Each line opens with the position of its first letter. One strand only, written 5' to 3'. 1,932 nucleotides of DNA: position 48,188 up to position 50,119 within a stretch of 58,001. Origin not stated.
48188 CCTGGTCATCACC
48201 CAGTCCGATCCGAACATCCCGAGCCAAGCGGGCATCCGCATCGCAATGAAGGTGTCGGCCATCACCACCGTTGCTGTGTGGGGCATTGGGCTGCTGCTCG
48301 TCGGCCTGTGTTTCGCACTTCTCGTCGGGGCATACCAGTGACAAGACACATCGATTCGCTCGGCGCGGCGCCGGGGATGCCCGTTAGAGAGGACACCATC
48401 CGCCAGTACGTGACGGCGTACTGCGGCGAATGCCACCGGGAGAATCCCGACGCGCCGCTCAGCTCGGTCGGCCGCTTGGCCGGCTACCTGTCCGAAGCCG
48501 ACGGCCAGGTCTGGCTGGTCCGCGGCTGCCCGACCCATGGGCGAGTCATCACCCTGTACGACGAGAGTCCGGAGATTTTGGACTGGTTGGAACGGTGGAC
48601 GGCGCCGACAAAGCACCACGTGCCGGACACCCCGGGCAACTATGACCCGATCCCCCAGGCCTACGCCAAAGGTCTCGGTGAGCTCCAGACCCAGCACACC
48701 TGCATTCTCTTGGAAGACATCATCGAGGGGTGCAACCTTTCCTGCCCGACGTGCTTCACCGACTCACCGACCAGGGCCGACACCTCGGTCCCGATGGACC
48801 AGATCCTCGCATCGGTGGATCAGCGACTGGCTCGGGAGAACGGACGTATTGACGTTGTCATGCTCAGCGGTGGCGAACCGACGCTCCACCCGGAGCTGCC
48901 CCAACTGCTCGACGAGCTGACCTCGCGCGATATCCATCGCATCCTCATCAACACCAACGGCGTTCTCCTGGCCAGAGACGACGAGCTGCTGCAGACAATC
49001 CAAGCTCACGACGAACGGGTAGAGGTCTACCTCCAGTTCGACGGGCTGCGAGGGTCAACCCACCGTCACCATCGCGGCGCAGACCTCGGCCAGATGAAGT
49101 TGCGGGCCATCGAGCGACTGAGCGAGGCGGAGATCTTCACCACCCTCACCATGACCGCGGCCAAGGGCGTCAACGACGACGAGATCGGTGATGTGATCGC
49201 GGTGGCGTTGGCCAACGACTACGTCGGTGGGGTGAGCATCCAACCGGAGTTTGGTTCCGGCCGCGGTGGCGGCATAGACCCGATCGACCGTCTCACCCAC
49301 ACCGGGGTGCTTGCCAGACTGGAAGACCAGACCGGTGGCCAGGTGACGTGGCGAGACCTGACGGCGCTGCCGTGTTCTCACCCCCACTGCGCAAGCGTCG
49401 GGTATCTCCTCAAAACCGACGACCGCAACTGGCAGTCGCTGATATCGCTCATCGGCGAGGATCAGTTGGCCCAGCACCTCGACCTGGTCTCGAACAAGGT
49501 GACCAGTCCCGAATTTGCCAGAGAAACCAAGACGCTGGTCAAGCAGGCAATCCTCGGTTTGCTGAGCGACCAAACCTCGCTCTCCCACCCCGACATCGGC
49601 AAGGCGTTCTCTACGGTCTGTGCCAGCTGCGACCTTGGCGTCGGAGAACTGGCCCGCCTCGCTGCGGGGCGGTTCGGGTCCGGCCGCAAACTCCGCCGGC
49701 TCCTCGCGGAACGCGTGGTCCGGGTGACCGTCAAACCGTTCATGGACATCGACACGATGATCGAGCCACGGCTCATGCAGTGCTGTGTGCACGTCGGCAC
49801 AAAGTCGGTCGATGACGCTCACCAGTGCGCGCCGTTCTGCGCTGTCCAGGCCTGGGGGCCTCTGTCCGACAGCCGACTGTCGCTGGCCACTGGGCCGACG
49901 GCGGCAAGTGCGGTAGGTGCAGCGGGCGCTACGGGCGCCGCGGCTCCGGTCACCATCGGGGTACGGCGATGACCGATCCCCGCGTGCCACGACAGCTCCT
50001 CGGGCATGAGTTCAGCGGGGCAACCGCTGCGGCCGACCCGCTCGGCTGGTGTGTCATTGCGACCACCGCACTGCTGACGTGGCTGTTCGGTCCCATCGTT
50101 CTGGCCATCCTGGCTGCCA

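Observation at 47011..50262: Translationally coupled Lgt-like / small TM / radical SAM / small TM operon: candidate undescribed membrane-lipid or lipoprotein-tailoring system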

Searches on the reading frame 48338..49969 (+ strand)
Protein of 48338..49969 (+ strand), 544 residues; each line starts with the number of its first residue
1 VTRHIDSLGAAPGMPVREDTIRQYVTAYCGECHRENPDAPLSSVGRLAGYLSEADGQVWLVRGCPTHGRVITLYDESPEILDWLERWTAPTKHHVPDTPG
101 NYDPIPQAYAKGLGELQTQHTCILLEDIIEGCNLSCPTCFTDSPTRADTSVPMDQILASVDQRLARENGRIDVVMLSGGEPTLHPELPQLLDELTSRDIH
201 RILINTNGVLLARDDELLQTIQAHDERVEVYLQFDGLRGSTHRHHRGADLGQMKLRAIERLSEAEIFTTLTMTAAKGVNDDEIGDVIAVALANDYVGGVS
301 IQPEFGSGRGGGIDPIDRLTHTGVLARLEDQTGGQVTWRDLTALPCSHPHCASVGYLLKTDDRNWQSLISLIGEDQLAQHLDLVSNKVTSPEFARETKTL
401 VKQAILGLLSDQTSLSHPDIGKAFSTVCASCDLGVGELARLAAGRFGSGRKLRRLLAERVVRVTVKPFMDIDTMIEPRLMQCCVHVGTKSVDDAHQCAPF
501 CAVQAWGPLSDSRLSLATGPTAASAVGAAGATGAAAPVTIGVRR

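Call 8: search_protein_families(library=pfam, proteins=[window:48338-49969:+], max_evalue=1)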
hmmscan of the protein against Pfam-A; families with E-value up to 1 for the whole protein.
window:48338-49969:+ (544 aa): 4 families
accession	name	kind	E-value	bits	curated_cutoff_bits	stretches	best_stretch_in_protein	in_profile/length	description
PF04055.27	Radical_SAM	-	1.2e-22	81.2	29.5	1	128-287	3-163/166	Radical SAM superfamily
PF23545.1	Zn_ribbon_HMPTM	-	5e-08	32.8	27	1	24-75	4-44/45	HMPTM N-terminal zinc ribbon domain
PF13353.11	Fer4_12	-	7.5e-06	26.7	22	1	129-215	12-98/137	4Fe-4S single cluster domain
PF00702.32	Hydrolase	-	0.03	15.2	26.4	1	162-261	85-167/191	haloacid dehalogenase-like hydrolase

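Call 9: search_protein_families(library=ncbifam, proteins=[window:48338-49969:+], max_evalue=1)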
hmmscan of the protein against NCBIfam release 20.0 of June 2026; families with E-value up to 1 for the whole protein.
window:48338-49969:+ (544 aa): 58 families (the best 25 are shown)
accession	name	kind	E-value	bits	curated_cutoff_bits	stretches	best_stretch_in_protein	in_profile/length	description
NF045646.2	rSAM_Se_TrsS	equivalog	2.8e-58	197.5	490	1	48-503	15-429/441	radical SAM (seleno)protein TrsS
NF045702.1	rSAM_GDGT_ether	equivalog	2e-43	148.7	450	1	46-350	12-315/486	tetraether lipid synthase Tes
NF045703.1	rSAM_Tes_intein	exception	1.6e-20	72.6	1700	2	168-347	639-817/1040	tetraether lipid synthase Tes, intein-containing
TIGR04317.1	W_rSAM_matur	equivalog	2.2e-13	50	380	1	127-264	9-139/349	tungsten cofactor oxidoreductase radical SAM maturase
TIGR04251.1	SCM_rSAM_ScmF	equivalog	1.8e-12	47.3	400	1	128-290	10-169/353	SynChlorMet cassette radical SAM/SPASM protein ScmF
TIGR02666.1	moaA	equivalog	2e-12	46.7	284.05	1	129-293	17-183/336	GTP 3',8-cyclase MoaA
NF001199.0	PRK00164.2-1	equivalog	4e-12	45.9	231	1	128-291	18-176/308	GTP 3',8-cyclase MoaA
TIGR03962.1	mycofact_rSAM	equivalog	1.2e-11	44.4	265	1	125-311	15-192/339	mycofactocin radical SAM maturase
TIGR02495.1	NrdG2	equivalog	5.2e-11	42.2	131.15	1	129-220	23-111/193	anaerobic ribonucleoside-triphosphate reductase activating protein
TIGR02668.1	moaA_archaeal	equivalog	5.2e-10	38.8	325.25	1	129-291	17-174/303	GTP 3',8-cyclase MoaA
TIGR04340.1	rSAM_ACGX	hypoth_equivalog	5.7e-10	38.9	400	1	128-292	9-171/341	radical SAM/SPASM domain protein, ACGX system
NF012164.0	AlbA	equivalog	1.8e-09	36.6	850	1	128-276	119-262/442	subtilosin maturase AlbA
NF049973.1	radical_Rv1681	equivalog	3e-09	36.3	380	1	132-259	82-204/326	Rv1681 family radical SAM protein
TIGR04403.1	rSAM_skfB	equivalog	8.9e-09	34.6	300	1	127-289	109-263/402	sporulation killing factor system radical SAM maturase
TIGR04250.1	SCM_rSAM_ScmE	equivalog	1.6e-08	33.9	400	1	127-281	8-157/358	SynChlorMet cassette radical SAM/SPASM protein ScmE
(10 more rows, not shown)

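Call 10: find_homologous_proteins(query=window:48338-49969:+, max_evalue=1e-10)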
Query window:48338-49969:+ (544 aa): 6844 proteins with E <= 1e-10 among 8000 candidates; the best 120 are listed.
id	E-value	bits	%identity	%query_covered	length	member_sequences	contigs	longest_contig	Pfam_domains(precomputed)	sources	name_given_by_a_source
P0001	0.0e+0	1089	88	98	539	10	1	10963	PF23545.2,PF04055.28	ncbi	-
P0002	0.0e+0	1070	85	99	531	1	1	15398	PF23545.2,PF04055.28,PF13353.12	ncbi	-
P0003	0.0e+0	1069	85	98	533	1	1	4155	PF23545.2,PF04055.28,PF13353.12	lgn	-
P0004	0.0e+0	1067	84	100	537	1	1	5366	PF23545.2,PF04055.28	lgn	-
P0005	0.0e+0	1031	83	99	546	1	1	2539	PF23545.2,PF04055.28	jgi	-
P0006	0.0e+0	1029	83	97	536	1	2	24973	PF23545.2,PF04055.28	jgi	jgi:organic radical activating enzyme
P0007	0.0e+0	1025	83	96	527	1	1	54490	PF23545.2,PF04055.28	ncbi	ncbi:MAG: radical SAM protein [Acidimicrobiales bacterium]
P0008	0.0e+0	1015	82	97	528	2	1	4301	PF23545.2,PF04055.28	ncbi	-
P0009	0.0e+0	1014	83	96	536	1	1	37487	PF23545.2,PF04055.28,PF13353.12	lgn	-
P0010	0.0e+0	1013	82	97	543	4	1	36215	PF23545.2,PF04055.28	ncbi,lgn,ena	-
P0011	4.7e-297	1004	80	100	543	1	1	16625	PF23545.2,PF04055.28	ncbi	ncbi:MAG: radical SAM protein [Actinomycetota bacterium]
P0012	2.6e-289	978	80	95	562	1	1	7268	PF23545.2,PF04055.28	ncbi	-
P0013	1.2e-288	976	80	95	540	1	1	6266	PF23545.2,PF04055.28,PF13353.12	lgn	-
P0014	2.4e-246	836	87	76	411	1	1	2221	PF23545.2,PF04055.28,PF13353.12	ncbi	-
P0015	5.0e-229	779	68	93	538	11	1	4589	PF23545.2,PF04055.28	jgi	-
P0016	3.8e-228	776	63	97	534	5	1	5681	PF23545.2,PF04055.28,PF13353.12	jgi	jgi:hypothetical protein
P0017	3.9e-228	776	67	93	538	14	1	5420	PF23545.2,PF04055.28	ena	-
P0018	4.3e-228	776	67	93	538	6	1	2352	PF23545.2,PF04055.28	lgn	-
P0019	4.5e-228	776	67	93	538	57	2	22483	PF23545.2,PF04055.28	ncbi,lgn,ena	-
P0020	1.2e-227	775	67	93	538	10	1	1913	PF23545.2,PF04055.28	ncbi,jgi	jgi:uncharacterized radical SAM superfamily Fe-S cluster-containing enzyme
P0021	9.6e-227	772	64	95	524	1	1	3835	PF23545.2,PF04055.28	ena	-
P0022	4.1e-226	770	66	93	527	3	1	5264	PF23545.2,PF04055.28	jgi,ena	-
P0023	7.3e-226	769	65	94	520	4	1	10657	PF23545.2,PF04055.28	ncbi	-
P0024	9.0e-226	769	67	93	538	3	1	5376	PF23545.2,PF04055.28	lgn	-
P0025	2.6e-225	767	67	93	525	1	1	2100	PF23545.2,PF04055.28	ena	-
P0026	3.1e-225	767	64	94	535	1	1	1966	PF23545.2,PF04055.28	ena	-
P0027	4.1e-225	766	64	95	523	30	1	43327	PF23545.2,PF04055.28,PF13353.12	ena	-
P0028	6.1e-225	766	66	93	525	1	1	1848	PF23545.2,PF04055.28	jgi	-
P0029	7.0e-225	766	66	92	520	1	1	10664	PF23545.2,PF04055.28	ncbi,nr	ncbi:MAG TPA: radical SAM protein [Candidatus Dormibacteraeota bacterium]|nr:radical SAM protein [Ca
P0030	7.6e-225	765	66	93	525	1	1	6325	PF23545.2,PF04055.28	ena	-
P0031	1.2e-224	765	63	97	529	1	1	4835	PF23545.2,PF04055.28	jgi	jgi:uncharacterized radical SAM superfamily Fe-S cluster-containing enzyme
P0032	1.6e-224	764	63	93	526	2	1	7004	PF23545.2,PF04055.28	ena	-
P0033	2.5e-224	764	65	92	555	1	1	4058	PF23545.2,PF04055.28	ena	-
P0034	4.5e-224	763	63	94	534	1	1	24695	PF23545.2,PF04055.28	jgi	jgi:pyruvate-formate lyase-activating enzyme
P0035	5.9e-224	763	64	93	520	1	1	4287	PF23545.2,PF04055.28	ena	-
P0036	7.7e-224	762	64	94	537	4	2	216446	PF23545.2,PF04055.28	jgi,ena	-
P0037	9.6e-224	762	65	94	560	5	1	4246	PF23545.2,PF04055.28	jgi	jgi:uncharacterized radical SAM superfamily Fe-S cluster-containing enzyme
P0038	1.1e-223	762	62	93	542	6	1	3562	PF23545.2,PF04055.28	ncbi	-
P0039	1.2e-223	761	63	97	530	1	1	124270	PF23545.2,PF04055.28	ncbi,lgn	-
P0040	1.4e-223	761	63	92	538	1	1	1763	PF23545.2,PF04055.28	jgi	jgi:uncharacterized Fe-S cluster-containing radical SAM superfamily protein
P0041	1.5e-223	761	64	96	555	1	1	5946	PF23545.2,PF04055.28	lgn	-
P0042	1.8e-223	761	64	94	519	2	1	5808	PF23545.2,PF04055.28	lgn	-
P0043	2.6e-223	760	65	94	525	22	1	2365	PF23545.2,PF04055.28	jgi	jgi:uncharacterized radical SAM superfamily Fe-S cluster-containing enzyme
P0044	4.7e-223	760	62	98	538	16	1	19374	PF23545.2,PF04055.28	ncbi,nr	ncbi:MAG: 7,8-dihydro-6-hydroxymethylpterin dimethyltransferase [Actinomycetota bacterium]|nr:7,8-di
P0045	5.2e-223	759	64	95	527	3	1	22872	PF23545.2,PF04055.28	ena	-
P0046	6.4e-223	759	65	94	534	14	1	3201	PF23545.2,PF04055.28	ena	-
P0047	7.3e-223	759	62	96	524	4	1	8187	PF23545.2,PF04055.28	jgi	jgi:hypothetical protein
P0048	1.0e-222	758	64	94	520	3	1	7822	PF23545.2,PF04055.28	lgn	-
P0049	1.1e-222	758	61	96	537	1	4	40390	PF23545.2,PF04055.28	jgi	jgi:7,8-dihydro-6-hydroxymethylpterin dimethyltransferase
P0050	1.3e-222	758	66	92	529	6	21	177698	PF23545.2,PF04055.28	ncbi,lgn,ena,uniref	ncbi:unannotated protein [freshwater metagenome]|uniref:Unannotated protein n=1 Tax=freshwater metag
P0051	1.5e-222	758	65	95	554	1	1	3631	PF23545.2,PF04055.28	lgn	-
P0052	1.8e-222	758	62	94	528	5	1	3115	PF23545.2,PF04055.28,PF13353.12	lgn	-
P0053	2.4e-222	757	63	90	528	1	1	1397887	PF23545.2,PF04055.28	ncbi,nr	ncbi:radical SAM protein [Gemmatimonadetes bacterium T265]|nr:radical SAM protein [Gemmatimonadetes 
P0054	2.6e-222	757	63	92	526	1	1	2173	PF23545.2,PF04055.28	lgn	-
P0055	2.8e-222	757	64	92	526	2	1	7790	PF23545.2,PF04055.28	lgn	-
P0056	3.3e-222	757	64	92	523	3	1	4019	PF23545.2,PF04055.28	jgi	-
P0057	4.5e-222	756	65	94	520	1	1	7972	PF23545.2,PF04055.28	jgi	jgi:7,8-dihydro-6-hydroxymethylpterin dimethyltransferase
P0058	5.1e-222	756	64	92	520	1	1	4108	PF23545.2,PF04055.28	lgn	-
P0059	1.1e-221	755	63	93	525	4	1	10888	PF23545.2,PF04055.28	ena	-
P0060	1.2e-221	755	63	96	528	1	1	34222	PF23545.2,PF04055.28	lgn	-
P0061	1.9e-221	754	63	94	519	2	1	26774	PF23545.2,PF04055.28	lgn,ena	-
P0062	2.4e-221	754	62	94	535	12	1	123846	PF23545.2,PF04055.28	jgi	jgi:uncharacterized radical SAM superfamily Fe-S cluster-containing enzyme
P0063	3.0e-221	754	63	92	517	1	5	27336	PF23545.2,PF04055.28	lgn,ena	-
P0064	3.1e-221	754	63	92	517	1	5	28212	PF23545.2,PF04055.28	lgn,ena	-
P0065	3.5e-221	753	62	94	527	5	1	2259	PF23545.2,PF04055.28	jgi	jgi:uncharacterized radical SAM superfamily Fe-S cluster-containing enzyme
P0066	3.9e-221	753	63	92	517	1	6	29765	PF23545.2,PF04055.28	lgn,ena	-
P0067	4.0e-221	753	63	92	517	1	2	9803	PF23545.2,PF04055.28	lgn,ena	-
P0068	8.5e-221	752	60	97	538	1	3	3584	PF23545.2,PF04055.28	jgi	jgi:uncharacterized radical SAM superfamily Fe-S cluster-containing enzyme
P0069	9.7e-221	752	61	97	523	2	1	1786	PF23545.2,PF04055.28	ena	-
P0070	1.3e-220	752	63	92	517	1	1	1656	PF23545.2,PF04055.28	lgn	-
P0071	1.3e-220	751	62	93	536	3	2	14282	PF23545.2,PF04055.28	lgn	-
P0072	1.6e-220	751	62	95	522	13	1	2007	PF23545.2,PF04055.28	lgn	-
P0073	1.8e-220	751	64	94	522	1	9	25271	PF23545.2,PF04055.28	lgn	-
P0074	1.9e-220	751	64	94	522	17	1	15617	PF23545.2,PF04055.28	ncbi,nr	ncbi:radical SAM protein [Mycobacterium sp. SWH-M5]|nr:radical SAM protein [Mycobacterium sp. SWH-M5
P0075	2.2e-220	751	62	94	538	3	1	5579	PF23545.2,PF04055.28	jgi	jgi:uncharacterized radical SAM superfamily Fe-S cluster-containing enzyme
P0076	2.5e-220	751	63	94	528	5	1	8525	PF23545.2,PF04055.28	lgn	-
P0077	2.9e-220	750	61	95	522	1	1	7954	PF23545.2,PF04055.28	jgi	jgi:Radical SAM superfamily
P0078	3.0e-220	750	62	93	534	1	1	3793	PF23545.2,PF04055.28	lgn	-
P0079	4.0e-220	750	63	92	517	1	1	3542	PF23545.2,PF04055.28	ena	-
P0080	4.7e-220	750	63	93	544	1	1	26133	PF23545.2,PF04055.28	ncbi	ncbi:MAG TPA: radical SAM protein [Candidatus Nanopelagicales bacterium]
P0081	5.3e-220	749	63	92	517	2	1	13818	PF23545.2,PF04055.28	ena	-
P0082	5.5e-220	749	63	93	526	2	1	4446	PF23545.2,PF04055.28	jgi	-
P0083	7.3e-220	749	63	93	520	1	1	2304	PF23545.2,PF04055.28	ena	-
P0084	8.9e-220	749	65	92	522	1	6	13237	PF23545.2,PF04055.28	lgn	-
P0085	1.2e-219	748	64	91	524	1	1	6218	PF23545.2,PF04055.28,PF13353.12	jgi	-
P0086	2.0e-219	748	64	94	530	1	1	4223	PF23545.2,PF04055.28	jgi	jgi:7,8-dihydro-6-hydroxymethylpterin dimethyltransferase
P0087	2.0e-219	748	63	92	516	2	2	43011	PF23545.2,PF04055.28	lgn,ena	-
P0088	2.1e-219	747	60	97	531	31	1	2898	PF23545.2,PF04055.28,PF13353.12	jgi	jgi:uncharacterized radical SAM superfamily Fe-S cluster-containing enzyme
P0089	2.6e-219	747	62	94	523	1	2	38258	PF23545.2,PF04055.28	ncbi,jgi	-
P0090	2.7e-219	747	61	95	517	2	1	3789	PF23545.2,PF04055.28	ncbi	ncbi:MAG: radical SAM protein [Acidimicrobiia bacterium]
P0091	2.7e-219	747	64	92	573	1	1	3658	PF23545.2,PF04055.28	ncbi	-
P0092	2.8e-219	747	64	92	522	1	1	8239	PF23545.2,PF04055.28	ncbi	ncbi:MAG: radical SAM protein [Acidimicrobiia bacterium]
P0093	3.4e-219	747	64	93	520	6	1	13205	PF23545.2,PF04055.28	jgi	jgi:uncharacterized radical SAM superfamily Fe-S cluster-containing enzyme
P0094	3.6e-219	747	64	92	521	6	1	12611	PF23545.2,PF04055.28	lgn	-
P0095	3.7e-219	747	63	93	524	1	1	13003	PF23545.2,PF04055.28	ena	-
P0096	4.5e-219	746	64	94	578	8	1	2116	PF23545.2,PF04055.28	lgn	-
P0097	6.1e-219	746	61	94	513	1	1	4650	PF23545.2,PF04055.28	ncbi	-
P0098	6.2e-219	746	62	94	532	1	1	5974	PF23545.2,PF04055.28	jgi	-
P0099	6.8e-219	746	61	97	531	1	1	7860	PF23545.2,PF04055.28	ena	-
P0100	8.6e-219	745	63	95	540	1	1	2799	PF23545.2,PF04055.28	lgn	-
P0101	9.4e-219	745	63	93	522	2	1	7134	PF23545.2,PF04055.28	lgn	-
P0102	1.1e-218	745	60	96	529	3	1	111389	PF23545.2,PF04055.28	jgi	jgi:uncharacterized radical SAM superfamily Fe-S cluster-containing enzyme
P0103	1.7e-218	745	61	94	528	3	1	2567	PF23545.2,PF04055.28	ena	-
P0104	1.7e-218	745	62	93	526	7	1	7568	PF23545.2,PF04055.28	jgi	-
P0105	1.7e-218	745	62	96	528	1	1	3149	PF23545.2,PF04055.28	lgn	-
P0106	1.8e-218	744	63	94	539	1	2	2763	PF23545.2,PF04055.28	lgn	-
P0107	1.9e-218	744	62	97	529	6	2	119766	PF23545.2,PF04055.28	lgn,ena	-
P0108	2.1e-218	744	62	94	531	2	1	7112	PF23545.2,PF04055.28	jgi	jgi:7,8-dihydro-6-hydroxymethylpterin dimethyltransferase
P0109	2.2e-218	744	62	93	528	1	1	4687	PF23545.2,PF04055.28,PF13353.12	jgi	jgi:uncharacterized radical SAM superfamily Fe-S cluster-containing enzyme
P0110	2.3e-218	744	62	93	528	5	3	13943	PF23545.2,PF04055.28,PF13353.12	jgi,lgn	jgi:uncharacterized radical SAM superfamily Fe-S cluster-containing enzyme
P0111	2.3e-218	744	64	93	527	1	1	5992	PF23545.2,PF04055.28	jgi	jgi:pyruvate-formate lyase-activating enzyme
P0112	2.7e-218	744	62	94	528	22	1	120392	PF23545.2,PF04055.28,PF13353.12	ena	-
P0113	2.7e-218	744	61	95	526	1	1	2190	PF23545.2,PF04055.28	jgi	jgi:uncharacterized radical SAM superfamily Fe-S cluster-containing enzyme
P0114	2.8e-218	744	61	97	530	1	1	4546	PF23545.2,PF04055.28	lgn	-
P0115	2.8e-218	744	61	94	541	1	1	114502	PF23545.2,PF04055.28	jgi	jgi:Radical SAM superfamily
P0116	3.1e-218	744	64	93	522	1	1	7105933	PF23545.2,PF04055.28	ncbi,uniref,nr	ncbi:radical SAM protein [Mycolicibacterium goodii]|uniref:Radical SAM protein n=1 Tax=Mycolicibacte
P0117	3.2e-218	744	63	94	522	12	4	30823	PF23545.2,PF04055.28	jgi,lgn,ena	-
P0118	4.0e-218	743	63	94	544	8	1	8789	PF23545.2,PF04055.28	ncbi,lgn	-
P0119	4.1e-218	743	65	93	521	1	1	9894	PF23545.2,PF04055.28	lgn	-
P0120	4.2e-218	743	64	92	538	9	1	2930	PF23545.2,PF04055.28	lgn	-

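Call 11: find_encoding_contigs(protein=P0116, flank=8000, max_places=2)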
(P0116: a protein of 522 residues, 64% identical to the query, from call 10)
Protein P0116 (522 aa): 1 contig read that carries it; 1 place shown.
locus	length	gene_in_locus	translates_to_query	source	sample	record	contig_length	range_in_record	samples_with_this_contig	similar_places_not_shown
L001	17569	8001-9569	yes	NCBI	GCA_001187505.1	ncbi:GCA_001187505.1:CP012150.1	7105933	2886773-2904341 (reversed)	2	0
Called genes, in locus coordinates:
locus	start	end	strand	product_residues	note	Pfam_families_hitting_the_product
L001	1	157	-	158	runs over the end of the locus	PF10604:Polyketide_cyc2 (weak)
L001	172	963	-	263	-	PF00106:adh_short, PF01370:Epimerase, PF08659:KR, PF13460:NAD_binding_10 (weak), PF13561:adh_short_C2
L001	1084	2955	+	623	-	PF16177:ACAS_N, PF00501:AMP-binding, PF13193:AMP-binding_C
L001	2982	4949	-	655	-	PF00122:E1-E2_ATPase, PF00702:Hydrolase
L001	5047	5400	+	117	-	PF12840:HTH_20, PF25212:HVO_A0114 (weak), PF01022:HTH_5, PF12802:MarR_2 (weak)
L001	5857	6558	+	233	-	-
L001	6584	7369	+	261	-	PF01790:LGT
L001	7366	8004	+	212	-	-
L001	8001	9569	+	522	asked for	PF23545:Zn_ribbon_HMPTM, PF04055:Radical_SAM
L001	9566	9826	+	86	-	-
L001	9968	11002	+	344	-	-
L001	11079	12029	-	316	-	PF02541:Ppx-GppA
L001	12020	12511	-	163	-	PF04417:DUF501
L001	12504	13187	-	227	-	PF04977:DivIC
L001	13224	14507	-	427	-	PF03952:Enolase_N, PF00113:Enolase_C, PF13378:MR_MLE_C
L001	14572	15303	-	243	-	PF13406:SLT_2 (weak)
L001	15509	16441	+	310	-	PF03239:FTR1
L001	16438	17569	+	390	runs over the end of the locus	PF13473:Cupredoxin_1, PF09375:Peptidase_M75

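Call 12: find_encoding_contigs(protein=P0053, flank=8000, max_places=2)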
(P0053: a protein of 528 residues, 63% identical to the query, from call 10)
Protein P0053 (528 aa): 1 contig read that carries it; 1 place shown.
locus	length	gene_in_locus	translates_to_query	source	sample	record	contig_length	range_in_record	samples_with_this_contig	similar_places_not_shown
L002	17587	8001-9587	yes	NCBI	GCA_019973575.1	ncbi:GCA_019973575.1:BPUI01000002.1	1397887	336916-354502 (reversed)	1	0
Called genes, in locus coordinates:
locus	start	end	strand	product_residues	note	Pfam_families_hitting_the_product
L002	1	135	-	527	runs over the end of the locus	PF00982:Glyco_transf_20, PF00534:Glycos_transf_1 (faint), PF13692:Glyco_trans_1_4 (weak)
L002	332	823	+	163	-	PF13577:SnoaL_4 (weak), PF13474:SnoaL_3, PF14534:DUF4440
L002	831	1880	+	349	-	PF00288:GHMP_kinases_N, PF08544:GHMP_kinases_C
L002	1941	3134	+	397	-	PF04389:Peptidase_M28 (weak), PF01546:Peptidase_M20, PF07687:M20_dimer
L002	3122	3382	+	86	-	-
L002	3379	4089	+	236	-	PF00075:RNase_H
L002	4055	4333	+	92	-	-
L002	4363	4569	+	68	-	PF17032:Zn_ribbon_15 (faint), PF12773:DZR, PF13240:Zn_Ribbon_1 (faint), PF13248:Zn_ribbon_3 (faint)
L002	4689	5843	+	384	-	-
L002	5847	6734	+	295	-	-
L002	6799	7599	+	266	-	PF01790:LGT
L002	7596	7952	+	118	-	-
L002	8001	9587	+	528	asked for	PF23545:Zn_ribbon_HMPTM, PF04055:Radical_SAM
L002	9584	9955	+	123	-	-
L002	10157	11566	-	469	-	-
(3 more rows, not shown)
